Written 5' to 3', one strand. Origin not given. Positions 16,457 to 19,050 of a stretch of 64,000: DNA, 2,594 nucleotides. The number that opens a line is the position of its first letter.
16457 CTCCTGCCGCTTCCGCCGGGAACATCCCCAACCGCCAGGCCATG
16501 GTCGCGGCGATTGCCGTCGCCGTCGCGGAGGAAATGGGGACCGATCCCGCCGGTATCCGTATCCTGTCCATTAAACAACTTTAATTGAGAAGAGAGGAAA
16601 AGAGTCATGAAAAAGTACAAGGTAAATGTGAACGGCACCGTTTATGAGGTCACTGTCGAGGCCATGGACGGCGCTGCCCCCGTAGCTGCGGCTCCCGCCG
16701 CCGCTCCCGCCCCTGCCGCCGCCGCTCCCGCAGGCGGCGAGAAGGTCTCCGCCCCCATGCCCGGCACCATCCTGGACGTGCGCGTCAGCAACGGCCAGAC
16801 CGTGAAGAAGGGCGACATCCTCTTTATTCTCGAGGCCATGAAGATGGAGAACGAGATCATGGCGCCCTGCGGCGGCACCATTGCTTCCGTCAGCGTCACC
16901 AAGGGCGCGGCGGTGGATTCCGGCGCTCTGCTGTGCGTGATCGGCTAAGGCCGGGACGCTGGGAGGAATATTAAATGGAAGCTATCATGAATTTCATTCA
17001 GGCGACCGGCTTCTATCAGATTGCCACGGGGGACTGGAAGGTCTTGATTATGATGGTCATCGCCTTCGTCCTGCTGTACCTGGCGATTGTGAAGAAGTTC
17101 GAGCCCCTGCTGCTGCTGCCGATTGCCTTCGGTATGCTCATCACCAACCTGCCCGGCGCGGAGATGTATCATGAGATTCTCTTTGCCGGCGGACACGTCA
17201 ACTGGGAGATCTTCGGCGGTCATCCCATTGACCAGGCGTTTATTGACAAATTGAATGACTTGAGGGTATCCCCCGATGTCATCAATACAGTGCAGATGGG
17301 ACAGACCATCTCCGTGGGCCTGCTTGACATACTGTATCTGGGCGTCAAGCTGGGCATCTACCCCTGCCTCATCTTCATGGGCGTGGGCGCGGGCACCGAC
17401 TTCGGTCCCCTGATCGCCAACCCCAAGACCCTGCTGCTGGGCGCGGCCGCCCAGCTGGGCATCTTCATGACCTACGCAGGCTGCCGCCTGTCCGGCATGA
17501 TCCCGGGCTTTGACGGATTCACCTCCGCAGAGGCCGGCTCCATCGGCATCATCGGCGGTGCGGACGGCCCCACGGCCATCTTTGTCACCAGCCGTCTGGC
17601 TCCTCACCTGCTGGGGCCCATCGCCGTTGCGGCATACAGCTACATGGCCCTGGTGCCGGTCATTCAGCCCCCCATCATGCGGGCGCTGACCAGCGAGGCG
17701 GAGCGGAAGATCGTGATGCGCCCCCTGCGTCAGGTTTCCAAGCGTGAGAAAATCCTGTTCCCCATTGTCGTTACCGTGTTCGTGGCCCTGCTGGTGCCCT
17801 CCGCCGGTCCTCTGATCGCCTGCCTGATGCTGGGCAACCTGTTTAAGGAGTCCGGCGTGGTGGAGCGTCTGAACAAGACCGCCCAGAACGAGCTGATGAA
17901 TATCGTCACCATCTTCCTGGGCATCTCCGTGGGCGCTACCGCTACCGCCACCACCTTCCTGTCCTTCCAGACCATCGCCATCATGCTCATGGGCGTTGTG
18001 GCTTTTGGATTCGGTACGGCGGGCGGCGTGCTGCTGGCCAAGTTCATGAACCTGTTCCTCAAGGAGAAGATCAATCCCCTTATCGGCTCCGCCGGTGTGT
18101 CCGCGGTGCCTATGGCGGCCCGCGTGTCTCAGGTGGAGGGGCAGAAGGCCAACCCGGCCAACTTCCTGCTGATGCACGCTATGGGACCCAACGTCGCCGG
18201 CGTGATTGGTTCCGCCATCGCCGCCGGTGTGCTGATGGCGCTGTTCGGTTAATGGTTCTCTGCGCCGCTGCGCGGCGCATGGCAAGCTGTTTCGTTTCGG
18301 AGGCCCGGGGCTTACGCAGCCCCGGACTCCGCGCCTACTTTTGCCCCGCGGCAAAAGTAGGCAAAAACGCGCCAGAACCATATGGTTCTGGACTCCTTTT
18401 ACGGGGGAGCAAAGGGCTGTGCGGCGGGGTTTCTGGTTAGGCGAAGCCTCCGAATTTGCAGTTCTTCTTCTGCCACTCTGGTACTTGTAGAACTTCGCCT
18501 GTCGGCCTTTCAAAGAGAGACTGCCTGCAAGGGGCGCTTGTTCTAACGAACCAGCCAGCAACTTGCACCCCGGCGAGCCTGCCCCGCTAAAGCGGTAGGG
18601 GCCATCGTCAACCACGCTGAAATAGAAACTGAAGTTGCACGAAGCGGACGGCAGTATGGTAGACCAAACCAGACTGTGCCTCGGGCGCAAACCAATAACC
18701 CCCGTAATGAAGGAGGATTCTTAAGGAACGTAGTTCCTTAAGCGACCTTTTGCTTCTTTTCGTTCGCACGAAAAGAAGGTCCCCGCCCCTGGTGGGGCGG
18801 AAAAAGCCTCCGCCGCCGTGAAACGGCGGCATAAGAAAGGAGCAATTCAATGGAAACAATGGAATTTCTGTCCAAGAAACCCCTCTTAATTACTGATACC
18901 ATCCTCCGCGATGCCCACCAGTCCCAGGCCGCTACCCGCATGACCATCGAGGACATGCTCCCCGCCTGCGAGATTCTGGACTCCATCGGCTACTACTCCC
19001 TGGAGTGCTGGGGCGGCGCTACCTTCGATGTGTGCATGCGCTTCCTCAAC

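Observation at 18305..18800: About 0.5 kb hairpin-rich noncoding element present twice in opposite orientation, with compensatory stem changes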

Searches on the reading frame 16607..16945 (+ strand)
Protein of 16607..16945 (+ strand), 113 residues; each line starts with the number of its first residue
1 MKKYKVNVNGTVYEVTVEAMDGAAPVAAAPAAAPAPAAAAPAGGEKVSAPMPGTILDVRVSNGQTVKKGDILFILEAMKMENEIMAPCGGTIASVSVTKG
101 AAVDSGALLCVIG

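Call 106: search_protein_families(library=pfam, max_evalue=0.001, proteins=[window:16607-16945:+])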
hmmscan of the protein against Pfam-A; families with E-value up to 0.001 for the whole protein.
window:16607-16945:+ (113 aa): 4 families
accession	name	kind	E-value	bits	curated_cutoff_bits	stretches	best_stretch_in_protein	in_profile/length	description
PF00364.28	Biotin_lipoyl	-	2e-19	69.6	22.1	1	46-112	2-73/73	Biotin-requiring enzyme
PF13533.13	Biotin_lipoyl_2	-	2.7e-13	49.8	29.8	1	46-76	2-32/32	Biotin-lipoyl like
PF13437.12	HlyD_3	-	1.2e-06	29.6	22.2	0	47-75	2-30/106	HlyD family secretion protein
PF16576.10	HlyD_D23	-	3.6e-05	23.6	30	0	46-76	110-140/214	Barrel-sandwich domain of CusB or HlyD membrane-fusion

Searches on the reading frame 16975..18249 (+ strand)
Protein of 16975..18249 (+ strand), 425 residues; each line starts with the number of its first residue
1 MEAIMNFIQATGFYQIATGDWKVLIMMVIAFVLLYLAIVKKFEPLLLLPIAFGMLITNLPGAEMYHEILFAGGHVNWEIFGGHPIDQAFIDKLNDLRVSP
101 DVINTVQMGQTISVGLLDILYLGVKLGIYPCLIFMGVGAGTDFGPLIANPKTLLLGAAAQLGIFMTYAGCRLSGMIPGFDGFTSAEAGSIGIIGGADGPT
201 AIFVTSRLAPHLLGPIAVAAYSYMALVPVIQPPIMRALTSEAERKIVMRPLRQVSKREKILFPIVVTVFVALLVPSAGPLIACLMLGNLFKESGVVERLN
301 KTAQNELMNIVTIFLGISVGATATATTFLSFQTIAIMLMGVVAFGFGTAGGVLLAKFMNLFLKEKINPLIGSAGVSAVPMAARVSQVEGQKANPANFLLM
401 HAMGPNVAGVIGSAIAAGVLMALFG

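Call 57: find_homologous_proteins(query=window:16975-18249:+, max_evalue=1e-50)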
Query window:16975-18249:+ (425 aa): 8000 proteins with E <= 1e-50 among 8000 candidates; the best 120 are listed.
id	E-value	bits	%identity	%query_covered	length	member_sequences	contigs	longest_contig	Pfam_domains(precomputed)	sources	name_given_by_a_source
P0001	7.2e-268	906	100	100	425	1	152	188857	PF03977.19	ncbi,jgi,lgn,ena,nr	ncbi:MAG: sodium ion-translocating decarboxylase subunit beta [Oscillospiraceae bacterium]|jgi:sodiu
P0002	9.8e-268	906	100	100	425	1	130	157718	PF03977.19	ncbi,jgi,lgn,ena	-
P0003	9.8e-268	906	100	100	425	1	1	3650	PF03977.19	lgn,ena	-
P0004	1.0e-267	906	100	100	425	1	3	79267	PF03977.19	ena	-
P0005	1.0e-267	906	100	100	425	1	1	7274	PF03977.19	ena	-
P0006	1.6e-267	905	100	100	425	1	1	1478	PF03977.19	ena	-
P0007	1.8e-267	905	100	100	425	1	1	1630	PF03977.19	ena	-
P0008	2.2e-267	905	100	100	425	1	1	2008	PF03977.19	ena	-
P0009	2.2e-267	905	100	100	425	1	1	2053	PF03977.19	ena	-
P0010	2.4e-267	905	100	100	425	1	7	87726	PF03977.19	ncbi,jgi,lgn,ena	jgi:oxaloacetate decarboxylase beta subunit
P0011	3.0e-267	904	99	100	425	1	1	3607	PF03977.19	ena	-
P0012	3.1e-267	904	100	100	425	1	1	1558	PF03977.19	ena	-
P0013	3.2e-267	904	100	100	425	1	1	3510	PF03977.19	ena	-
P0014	3.9e-267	904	100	100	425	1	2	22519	PF03977.19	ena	-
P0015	4.2e-267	904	99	100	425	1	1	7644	PF03977.19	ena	-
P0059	6.6e-252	854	95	100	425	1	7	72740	PF03977.19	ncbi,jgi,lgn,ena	jgi:oxaloacetate decarboxylase beta subunit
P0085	8.3e-243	824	93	100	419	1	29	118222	PF03977.19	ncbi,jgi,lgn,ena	-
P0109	2.5e-241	819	90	100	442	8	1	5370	PF03977.19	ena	-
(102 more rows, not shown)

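Call 58: find_encoding_contigs(protein=P0085, flank=2500, max_places=3)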
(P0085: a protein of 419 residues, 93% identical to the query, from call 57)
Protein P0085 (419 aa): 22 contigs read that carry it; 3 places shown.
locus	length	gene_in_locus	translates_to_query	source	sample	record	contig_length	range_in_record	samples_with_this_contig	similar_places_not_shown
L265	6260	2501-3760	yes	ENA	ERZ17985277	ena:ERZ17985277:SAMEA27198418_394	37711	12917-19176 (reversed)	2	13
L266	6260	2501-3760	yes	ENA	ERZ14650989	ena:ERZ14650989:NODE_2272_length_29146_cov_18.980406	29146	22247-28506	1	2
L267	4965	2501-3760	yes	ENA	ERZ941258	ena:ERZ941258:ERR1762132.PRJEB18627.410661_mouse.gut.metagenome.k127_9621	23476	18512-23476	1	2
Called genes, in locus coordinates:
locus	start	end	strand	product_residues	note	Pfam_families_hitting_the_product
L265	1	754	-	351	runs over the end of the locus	PF01551:Peptidase_M23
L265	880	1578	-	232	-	PF17746:SfsA_N, PF03749:SfsA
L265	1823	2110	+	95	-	PF04277:OAD_gamma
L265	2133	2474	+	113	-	PF25984:BSH_YknX (faint), PF25919:BSH_CusB (faint), PF25973:BSH_CzcB (faint), PF00364:Biotin_lipoyl, PF25917:BSH_RND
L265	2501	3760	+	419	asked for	PF03977:OAD_beta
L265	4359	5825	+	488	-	PF00682:HMGL-like, PF02436:PYC_OADA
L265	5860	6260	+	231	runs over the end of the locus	PF04542:Sigma70_r2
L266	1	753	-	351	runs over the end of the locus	PF01551:Peptidase_M23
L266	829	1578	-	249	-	PF17746:SfsA_N, PF03749:SfsA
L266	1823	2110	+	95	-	PF04277:OAD_gamma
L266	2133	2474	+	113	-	PF25984:BSH_YknX (faint), PF25919:BSH_CusB (faint), PF25973:BSH_CzcB (faint), PF00364:Biotin_lipoyl, PF25917:BSH_RND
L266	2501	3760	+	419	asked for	PF03977:OAD_beta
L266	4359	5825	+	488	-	PF00682:HMGL-like, PF02436:PYC_OADA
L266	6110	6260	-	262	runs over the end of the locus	?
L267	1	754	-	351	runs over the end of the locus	PF01551:Peptidase_M23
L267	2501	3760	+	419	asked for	PF03977:OAD_beta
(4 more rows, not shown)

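Call 59: find_encoding_contigs(protein=P0059, flank=2500, max_places=3)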
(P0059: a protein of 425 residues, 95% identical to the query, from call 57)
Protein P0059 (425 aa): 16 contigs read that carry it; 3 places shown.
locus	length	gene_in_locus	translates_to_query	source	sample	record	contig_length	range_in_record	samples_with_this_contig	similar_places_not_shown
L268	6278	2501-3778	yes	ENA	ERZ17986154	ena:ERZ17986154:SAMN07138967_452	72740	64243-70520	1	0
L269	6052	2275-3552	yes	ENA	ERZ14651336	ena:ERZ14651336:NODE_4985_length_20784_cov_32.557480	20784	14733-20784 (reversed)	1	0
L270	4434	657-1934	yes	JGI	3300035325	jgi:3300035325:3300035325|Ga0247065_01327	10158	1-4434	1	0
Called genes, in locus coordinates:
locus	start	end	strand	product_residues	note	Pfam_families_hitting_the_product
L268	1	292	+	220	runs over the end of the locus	PF10105:DUF2344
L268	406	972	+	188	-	PF13302:Acetyltransf_3 (weak), PF00583:Acetyltransf_1, PF08445:FR47 (weak)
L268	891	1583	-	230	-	PF17746:SfsA_N, PF03749:SfsA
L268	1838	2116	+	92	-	PF04277:OAD_gamma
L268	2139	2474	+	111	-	PF25984:BSH_YknX (faint), PF25919:BSH_CusB (faint), PF25973:BSH_CzcB (faint), PF25917:BSH_RND, PF25997:BSH_YhbJ (weak), PF00364:Biotin_lipoyl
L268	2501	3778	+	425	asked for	PF03977:OAD_beta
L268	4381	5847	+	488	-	PF00682:HMGL-like, PF02436:PYC_OADA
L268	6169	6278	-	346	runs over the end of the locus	PF00665:rve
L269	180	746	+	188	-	PF13302:Acetyltransf_3, PF00583:Acetyltransf_1, PF08445:FR47 (weak)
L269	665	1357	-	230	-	PF17746:SfsA_N, PF03749:SfsA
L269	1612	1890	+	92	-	PF04277:OAD_gamma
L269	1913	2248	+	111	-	PF25984:BSH_YknX (faint), PF25919:BSH_CusB (faint), PF25973:BSH_CzcB (faint), PF25917:BSH_RND, PF25997:BSH_YhbJ (weak), PF00364:Biotin_lipoyl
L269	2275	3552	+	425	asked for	PF03977:OAD_beta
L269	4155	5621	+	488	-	PF00682:HMGL-like, PF02436:PYC_OADA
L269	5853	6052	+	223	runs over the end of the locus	PF20582:UPF0758_N, PF04002:RadC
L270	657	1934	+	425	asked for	PF03977:OAD_beta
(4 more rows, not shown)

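Call 75: find_encoding_contigs(protein=P0109, flank=2500, max_places=3)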
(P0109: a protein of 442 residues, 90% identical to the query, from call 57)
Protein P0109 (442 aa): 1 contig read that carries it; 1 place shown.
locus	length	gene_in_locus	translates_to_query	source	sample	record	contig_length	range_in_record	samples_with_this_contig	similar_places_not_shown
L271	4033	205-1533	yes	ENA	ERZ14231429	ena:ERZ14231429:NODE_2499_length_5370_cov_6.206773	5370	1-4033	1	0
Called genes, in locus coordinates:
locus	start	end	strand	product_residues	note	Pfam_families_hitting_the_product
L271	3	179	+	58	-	?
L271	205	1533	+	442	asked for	PF03977:OAD_beta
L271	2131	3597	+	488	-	PF00682:HMGL-like, PF02436:PYC_OADA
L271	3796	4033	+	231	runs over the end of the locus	PF04542:Sigma70_r2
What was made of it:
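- The oadB|oadA site is occupied in every relative examined, down to 90% OadB identity (calls 58, 59, 75).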

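Call 106: search_protein_families(library=pfam, max_evalue=0.001, proteins=[window:16975-18249:+])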
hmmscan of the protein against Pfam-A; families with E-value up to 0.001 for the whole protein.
window:16975-18249:+ (425 aa): 1 family
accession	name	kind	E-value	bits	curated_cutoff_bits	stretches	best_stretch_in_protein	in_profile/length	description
PF03977.18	OAD_beta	-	1.1e-157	525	31.6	1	24-424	3-349/349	Na+-transporting oxaloacetate decarboxylase beta subunit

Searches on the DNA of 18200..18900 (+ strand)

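Call 7: search_rna_families(source=window, start=18200, end=18900, threshold=evalue, max_evalue=10, show_alignments=3)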
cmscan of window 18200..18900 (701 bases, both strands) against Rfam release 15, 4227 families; matches with E-value up to 10: 9.
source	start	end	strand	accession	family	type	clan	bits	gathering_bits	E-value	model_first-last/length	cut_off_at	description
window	18235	18333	+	RF02826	Scr6925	Gene; sRNA;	-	19.8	50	0.68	1-131/131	no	Streptomyces RNA 6925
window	18778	18833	-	RF00014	DsrA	Gene; sRNA;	-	19.3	60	0.46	1-85/85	no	DsrA RNA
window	18771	18854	-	RF02837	anti-hemB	Gene; sRNA;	-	18.6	49.5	0.091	1-81/81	no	Burkholderia RNA 7 (anti-hemB)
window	18815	18839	-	RF01687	Acido-Lenti-1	Gene; sRNA;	-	17.7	37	0.17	21-45/46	no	Acido-Lenti-1 RNA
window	18747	18806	+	RF02973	Enterococcus-1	Gene; sRNA;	-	17.4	71.4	0.66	1-152/152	no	Enterococcus-1 RNA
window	18335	18392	-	RF02843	RefA5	Gene; antisense;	-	16.6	91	1.4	1-68/68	no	Enterococcus sRNA A5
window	18812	18842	+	RF03128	L31-Coriobacteria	Cis-reg; leader;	CL00118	16.3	33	6.5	1-33/33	no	L31-Coriobacteria ribosomal protein leader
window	18331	18364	-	RF00669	mir-96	Gene; miRNA;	-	14.4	65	7.9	1-78/78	no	mir-96 microRNA precursor family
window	18403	18540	-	RF02039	SPRY4-IT1_2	Gene; lncRNA;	-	13.6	40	1.9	1-120/120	no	SPRY4-IT1 conserved region 2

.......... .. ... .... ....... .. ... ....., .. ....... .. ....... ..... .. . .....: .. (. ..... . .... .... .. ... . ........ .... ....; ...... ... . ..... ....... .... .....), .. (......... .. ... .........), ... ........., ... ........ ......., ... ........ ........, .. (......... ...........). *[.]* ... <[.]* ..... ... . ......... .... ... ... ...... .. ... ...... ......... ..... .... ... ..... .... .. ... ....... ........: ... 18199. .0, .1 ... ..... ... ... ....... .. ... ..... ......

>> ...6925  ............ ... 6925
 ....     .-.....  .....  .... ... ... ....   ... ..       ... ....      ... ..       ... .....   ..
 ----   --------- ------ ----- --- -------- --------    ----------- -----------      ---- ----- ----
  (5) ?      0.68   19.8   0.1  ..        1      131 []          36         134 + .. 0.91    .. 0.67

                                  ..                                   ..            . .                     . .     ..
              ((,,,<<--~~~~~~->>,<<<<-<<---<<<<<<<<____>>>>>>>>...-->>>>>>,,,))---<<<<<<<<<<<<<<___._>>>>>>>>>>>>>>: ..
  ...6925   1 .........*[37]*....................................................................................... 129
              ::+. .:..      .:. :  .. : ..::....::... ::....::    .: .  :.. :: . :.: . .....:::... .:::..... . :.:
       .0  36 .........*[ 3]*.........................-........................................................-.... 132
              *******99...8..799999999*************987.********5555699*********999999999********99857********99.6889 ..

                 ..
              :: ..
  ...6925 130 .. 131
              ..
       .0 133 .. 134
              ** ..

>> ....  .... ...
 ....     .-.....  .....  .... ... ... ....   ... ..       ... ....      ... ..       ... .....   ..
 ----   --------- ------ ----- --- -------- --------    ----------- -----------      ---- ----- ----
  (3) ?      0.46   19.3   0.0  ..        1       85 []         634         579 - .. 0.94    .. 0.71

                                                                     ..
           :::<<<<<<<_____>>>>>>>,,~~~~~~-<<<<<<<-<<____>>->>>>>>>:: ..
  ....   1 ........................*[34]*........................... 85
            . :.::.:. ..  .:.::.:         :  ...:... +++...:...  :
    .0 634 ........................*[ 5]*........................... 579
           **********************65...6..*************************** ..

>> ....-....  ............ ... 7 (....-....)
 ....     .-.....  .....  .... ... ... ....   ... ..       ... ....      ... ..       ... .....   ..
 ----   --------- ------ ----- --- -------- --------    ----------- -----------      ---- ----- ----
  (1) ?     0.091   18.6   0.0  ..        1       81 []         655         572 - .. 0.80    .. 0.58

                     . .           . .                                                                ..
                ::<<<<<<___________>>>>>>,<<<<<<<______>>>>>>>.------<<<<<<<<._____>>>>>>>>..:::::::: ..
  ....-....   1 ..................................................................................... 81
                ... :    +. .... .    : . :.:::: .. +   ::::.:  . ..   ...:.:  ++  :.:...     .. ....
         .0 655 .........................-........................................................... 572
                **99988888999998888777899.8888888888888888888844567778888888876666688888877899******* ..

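Call 17: search_dna_similar(query=window:18290-18810:+, collection=plasmids, mode=distant)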
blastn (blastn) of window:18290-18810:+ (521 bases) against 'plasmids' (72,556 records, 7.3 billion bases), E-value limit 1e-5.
No match.

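Call 18: search_dna_similar(query=window:18290-18810:+, collection=phages, mode=distant)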
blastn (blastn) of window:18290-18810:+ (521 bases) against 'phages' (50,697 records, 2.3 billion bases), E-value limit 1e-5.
No match.
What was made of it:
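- Tried and rejected: blastn against PLSDB plasmids and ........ phages: no match (calls 17, 18).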
